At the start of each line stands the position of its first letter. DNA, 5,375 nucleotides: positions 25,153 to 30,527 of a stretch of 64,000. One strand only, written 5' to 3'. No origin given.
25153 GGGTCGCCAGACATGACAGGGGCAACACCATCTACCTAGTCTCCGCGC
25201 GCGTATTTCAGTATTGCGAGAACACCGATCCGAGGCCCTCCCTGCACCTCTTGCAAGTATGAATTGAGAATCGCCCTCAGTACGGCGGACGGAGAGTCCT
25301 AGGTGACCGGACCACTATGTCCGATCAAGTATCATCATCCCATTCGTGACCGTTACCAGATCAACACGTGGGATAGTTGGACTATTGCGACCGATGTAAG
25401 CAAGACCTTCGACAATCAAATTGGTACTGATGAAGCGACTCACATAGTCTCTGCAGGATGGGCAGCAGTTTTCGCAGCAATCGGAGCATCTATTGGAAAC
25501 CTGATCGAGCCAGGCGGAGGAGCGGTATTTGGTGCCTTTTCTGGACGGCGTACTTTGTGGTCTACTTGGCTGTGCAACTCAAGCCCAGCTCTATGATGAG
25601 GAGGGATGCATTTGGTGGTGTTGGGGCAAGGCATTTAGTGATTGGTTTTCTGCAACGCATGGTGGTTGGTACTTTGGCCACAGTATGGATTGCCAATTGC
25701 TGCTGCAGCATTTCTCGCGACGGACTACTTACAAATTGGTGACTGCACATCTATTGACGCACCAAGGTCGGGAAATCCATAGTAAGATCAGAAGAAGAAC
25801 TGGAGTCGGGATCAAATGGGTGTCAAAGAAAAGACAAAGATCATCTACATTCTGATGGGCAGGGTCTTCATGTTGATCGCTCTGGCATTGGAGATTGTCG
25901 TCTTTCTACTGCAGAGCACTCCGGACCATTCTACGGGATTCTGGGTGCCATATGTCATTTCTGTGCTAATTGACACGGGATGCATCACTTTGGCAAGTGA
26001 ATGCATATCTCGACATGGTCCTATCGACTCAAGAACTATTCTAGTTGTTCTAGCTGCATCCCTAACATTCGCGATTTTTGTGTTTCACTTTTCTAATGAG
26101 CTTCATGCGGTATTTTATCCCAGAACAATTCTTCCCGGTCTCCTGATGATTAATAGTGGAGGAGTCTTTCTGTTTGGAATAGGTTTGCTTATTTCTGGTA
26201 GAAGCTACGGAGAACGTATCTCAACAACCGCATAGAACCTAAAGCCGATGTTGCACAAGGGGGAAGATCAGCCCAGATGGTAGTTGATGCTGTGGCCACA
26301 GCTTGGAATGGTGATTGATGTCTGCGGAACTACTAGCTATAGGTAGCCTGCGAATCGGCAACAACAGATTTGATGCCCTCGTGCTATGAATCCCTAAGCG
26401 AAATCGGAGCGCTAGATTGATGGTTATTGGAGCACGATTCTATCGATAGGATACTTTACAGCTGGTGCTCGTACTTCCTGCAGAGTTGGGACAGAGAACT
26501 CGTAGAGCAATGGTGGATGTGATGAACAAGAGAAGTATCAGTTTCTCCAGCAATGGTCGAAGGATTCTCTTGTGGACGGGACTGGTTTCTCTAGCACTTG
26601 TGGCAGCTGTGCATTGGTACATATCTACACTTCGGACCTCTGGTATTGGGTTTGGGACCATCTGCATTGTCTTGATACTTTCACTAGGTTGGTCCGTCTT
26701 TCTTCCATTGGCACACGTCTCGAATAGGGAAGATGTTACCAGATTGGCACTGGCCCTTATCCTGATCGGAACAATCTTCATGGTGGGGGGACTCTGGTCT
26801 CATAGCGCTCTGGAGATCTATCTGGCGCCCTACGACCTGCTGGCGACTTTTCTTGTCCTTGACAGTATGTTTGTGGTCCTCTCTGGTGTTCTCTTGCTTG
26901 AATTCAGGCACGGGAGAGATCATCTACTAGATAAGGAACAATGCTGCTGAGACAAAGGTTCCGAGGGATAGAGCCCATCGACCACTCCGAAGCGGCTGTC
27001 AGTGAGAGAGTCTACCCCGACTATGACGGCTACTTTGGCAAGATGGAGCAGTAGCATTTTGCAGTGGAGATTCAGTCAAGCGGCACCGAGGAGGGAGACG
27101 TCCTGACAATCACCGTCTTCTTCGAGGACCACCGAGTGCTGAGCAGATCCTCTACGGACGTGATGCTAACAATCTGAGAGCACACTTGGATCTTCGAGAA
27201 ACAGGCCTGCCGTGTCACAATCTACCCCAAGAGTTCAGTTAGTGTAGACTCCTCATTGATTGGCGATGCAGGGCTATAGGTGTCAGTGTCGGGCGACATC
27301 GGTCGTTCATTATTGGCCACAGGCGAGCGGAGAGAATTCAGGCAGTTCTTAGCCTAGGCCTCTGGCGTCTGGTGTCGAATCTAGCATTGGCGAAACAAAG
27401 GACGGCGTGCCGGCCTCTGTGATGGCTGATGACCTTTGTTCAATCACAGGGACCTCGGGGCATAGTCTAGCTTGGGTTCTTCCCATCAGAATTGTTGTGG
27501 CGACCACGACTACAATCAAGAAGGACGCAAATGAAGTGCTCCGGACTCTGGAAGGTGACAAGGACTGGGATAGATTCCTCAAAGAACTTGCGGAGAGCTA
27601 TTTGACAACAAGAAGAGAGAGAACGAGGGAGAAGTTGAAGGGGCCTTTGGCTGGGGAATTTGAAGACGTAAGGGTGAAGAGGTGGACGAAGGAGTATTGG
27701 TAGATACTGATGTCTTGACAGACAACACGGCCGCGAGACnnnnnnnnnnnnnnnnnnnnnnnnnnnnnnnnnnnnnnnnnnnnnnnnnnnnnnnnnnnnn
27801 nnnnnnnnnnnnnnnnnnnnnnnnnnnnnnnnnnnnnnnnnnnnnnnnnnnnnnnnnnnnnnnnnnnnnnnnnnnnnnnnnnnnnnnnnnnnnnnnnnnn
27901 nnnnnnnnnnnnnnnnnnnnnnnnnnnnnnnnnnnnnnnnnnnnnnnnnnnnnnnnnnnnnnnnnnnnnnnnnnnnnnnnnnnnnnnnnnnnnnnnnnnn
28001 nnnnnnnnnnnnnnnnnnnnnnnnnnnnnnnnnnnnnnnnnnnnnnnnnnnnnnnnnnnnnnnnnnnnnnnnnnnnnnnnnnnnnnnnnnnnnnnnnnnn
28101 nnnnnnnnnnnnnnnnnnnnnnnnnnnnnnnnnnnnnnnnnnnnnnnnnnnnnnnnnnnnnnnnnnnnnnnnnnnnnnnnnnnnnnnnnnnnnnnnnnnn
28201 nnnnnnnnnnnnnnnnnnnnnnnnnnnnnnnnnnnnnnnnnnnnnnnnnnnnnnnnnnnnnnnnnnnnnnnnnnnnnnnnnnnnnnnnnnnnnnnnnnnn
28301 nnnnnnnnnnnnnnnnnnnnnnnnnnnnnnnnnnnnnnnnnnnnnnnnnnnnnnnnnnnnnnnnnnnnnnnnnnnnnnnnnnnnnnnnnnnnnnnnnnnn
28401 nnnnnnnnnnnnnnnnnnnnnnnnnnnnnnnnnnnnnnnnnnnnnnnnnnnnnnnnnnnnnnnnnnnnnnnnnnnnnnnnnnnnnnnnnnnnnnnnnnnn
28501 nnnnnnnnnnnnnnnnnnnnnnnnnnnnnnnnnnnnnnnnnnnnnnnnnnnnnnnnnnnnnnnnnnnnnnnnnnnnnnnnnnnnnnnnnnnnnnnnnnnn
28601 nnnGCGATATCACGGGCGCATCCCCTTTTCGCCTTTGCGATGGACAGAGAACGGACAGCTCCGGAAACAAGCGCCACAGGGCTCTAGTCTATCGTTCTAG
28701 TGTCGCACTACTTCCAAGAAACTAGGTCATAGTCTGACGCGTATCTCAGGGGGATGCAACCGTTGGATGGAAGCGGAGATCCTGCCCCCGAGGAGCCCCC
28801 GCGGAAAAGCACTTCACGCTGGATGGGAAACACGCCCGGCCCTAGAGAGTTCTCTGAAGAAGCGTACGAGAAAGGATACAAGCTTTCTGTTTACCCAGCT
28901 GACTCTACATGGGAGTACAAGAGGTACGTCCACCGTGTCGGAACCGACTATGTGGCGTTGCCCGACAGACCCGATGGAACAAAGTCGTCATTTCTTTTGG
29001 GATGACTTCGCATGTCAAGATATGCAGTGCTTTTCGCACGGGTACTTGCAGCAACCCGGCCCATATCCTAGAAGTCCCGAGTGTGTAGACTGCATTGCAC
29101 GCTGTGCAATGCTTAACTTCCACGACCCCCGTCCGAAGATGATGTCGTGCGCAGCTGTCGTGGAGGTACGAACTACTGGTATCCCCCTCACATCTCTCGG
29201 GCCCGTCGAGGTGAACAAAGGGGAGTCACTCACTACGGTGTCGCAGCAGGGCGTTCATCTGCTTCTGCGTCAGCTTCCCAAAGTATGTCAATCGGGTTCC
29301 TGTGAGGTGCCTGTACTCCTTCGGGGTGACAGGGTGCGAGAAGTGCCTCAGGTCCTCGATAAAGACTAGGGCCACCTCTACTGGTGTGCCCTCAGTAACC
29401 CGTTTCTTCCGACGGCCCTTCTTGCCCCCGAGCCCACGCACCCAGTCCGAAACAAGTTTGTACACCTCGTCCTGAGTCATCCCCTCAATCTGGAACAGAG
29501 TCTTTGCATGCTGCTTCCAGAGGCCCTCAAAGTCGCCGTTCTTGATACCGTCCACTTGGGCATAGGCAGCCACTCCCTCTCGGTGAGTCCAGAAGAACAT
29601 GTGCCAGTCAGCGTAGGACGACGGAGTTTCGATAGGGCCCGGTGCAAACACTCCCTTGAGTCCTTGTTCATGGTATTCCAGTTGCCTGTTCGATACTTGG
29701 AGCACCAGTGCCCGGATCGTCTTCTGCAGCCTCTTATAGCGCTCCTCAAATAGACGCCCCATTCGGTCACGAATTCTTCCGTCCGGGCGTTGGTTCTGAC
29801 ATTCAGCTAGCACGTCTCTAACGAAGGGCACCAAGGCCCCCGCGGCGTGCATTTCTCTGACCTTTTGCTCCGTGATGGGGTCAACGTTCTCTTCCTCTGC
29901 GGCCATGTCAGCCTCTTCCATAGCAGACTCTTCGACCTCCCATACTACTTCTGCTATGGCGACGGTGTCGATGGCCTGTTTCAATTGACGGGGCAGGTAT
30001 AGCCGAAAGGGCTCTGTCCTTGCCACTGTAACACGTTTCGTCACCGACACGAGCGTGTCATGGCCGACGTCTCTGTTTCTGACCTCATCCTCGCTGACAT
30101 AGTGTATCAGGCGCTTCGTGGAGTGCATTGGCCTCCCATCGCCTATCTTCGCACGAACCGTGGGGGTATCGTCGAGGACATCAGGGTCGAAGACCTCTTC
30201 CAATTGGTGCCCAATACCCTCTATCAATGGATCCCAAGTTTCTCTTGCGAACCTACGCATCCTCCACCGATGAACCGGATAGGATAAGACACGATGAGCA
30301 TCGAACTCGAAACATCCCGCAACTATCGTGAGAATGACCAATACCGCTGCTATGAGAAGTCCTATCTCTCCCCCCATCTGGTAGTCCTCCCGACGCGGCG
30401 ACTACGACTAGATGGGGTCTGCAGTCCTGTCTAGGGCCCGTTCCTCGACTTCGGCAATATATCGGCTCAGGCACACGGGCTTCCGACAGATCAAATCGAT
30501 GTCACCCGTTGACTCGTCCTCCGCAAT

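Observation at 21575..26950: Candidate undescribed locus: orphan protein + tandem-Lrp regulator bracketed by two structured RNAs, a divergent micro-peptide and a toxin/immunity-like array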

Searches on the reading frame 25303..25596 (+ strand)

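Call 3: search_protein_families(library=pfam, proteins=[window:25303-25596:+], max_evalue=0.1)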
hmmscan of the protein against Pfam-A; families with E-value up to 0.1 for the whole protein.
window:25303-25596:+ (97 aa): 1 family
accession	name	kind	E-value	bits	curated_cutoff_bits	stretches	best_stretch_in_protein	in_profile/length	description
PF05480.16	PSMbeta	-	0.042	14.1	25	1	48-79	11-42/43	Phenol-soluble modulin beta protein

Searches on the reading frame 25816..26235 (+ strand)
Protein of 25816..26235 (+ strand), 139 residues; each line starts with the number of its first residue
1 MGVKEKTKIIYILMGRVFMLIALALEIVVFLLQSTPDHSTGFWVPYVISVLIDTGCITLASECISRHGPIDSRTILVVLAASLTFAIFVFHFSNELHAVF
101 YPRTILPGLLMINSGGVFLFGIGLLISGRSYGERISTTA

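Call 3: search_protein_families(library=pfam, proteins=[window:25816-26235:+], max_evalue=0.1)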
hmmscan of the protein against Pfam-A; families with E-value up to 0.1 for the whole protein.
window:25816-26235:+ (139 aa): 1 family
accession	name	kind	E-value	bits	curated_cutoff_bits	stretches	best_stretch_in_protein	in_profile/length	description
PF25592.1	DUF7937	-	0.042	13.1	31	0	10-101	141-234/402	Domain of unknown function (DUF7937)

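Call 97: search_protein_families(library=padloc, proteins=[window:25816-26235:+], max_evalue=0.01)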
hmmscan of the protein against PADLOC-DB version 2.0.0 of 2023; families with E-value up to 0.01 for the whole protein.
window:25816-26235:+ (139 aa): 0 families

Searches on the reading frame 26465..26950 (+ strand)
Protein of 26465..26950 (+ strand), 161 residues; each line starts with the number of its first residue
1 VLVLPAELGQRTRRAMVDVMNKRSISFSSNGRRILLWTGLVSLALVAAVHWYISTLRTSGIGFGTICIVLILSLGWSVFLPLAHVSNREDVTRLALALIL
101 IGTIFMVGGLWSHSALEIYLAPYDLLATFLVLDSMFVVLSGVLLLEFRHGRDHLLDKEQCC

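Call 3: search_protein_families(library=pfam, proteins=[window:26465-26950:+], max_evalue=0.1)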
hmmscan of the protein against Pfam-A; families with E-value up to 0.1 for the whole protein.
window:26465-26950:+ (161 aa): 0 families

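Call 97: search_protein_families(library=padloc, proteins=[window:26465-26950:+], max_evalue=0.01)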
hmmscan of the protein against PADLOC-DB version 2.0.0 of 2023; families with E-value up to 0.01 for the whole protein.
window:26465-26950:+ (161 aa): 0 families

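Call 102: find_homologous_proteins(query=window:26465-26950:+, max_evalue=0.01)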
Query window:26465-26950:+ (161 aa): 1 proteins with E <= 0.01 among 620 candidates. Only proteins of 88 to 282 residues were searched: fused or split forms outside these lengths cannot appear, so this answer is no evidence that the protein stands alone or is whole; lengths 'longer' or 'shorter' looks for them.
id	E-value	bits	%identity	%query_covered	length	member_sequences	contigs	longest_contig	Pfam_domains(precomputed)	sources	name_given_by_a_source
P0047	7.7e-85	301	100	88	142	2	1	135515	-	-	-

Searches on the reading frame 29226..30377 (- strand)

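Call 3: search_protein_families(library=pfam, proteins=[window:29226-30377:-], max_evalue=0.1)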
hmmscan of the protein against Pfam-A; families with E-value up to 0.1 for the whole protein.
window:29226-30377:- (383 aa): 1 family
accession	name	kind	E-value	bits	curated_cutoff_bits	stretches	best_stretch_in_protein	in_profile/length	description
PF18738.6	HEPN_DZIP3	-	0.088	13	27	0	265-309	87-132/144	DZIP3/ hRUL138-like HEPN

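Call 97: search_protein_families(library=padloc, proteins=[window:29226-30377:-], max_evalue=0.01)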
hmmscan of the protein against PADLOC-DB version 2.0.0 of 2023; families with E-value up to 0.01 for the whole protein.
window:29226-30377:- (383 aa): 0 families
